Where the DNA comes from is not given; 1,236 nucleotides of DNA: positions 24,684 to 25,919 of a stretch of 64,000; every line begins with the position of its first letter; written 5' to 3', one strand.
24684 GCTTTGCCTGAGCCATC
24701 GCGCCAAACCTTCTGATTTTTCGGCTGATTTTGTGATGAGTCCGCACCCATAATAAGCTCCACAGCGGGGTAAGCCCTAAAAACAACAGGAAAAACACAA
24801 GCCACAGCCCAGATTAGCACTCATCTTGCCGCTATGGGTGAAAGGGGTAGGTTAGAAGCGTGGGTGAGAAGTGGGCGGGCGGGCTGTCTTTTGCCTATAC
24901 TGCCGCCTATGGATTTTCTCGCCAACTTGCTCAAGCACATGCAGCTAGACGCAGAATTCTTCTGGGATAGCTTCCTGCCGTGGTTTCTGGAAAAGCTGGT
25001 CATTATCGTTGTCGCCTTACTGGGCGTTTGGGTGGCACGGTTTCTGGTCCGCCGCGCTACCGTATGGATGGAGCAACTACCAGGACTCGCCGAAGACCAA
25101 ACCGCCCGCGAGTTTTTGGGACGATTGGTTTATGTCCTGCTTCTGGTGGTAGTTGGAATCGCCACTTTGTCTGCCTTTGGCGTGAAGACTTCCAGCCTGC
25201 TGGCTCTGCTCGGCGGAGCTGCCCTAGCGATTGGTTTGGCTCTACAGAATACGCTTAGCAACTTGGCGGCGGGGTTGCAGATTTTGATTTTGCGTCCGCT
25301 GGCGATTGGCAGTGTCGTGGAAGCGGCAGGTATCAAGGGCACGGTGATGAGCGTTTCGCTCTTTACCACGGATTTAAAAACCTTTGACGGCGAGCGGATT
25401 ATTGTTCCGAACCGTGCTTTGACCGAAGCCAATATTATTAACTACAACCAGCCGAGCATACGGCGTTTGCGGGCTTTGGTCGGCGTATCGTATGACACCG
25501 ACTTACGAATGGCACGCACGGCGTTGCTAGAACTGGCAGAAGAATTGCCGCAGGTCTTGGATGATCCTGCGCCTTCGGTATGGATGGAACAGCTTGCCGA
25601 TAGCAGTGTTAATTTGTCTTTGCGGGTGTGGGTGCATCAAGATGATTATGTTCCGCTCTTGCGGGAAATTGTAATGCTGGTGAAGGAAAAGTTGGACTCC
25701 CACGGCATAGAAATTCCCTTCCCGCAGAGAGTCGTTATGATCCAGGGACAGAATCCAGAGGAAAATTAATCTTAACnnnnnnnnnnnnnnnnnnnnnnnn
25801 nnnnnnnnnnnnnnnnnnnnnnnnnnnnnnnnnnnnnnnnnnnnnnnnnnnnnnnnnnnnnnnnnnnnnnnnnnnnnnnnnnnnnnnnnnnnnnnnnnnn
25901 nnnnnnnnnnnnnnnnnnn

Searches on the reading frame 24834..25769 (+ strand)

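Call 22: search_protein_families(library=pfam, proteins=[window:24834-25769:+], max_evalue=0.00001)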
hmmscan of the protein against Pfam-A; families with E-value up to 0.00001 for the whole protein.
window:24834-25769:+ (311 aa): 3 families
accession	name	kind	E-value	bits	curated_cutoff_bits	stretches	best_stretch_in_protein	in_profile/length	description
PF00924.24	MS_channel_2nd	-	2.9e-20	72.6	20.2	1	139-205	1-67/68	Mechanosensitive ion channel, beta-domain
PF21082.3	MS_channel_3rd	-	4.6e-16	59.5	21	1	216-294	5-88/88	Mechanosensitive ion channel MscS, C-terminal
PF21088.3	MS_channel_1st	-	1e-07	32.3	23.1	1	98-138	2-42/42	Mechanosensitive ion channel, transmembrane helices 2/3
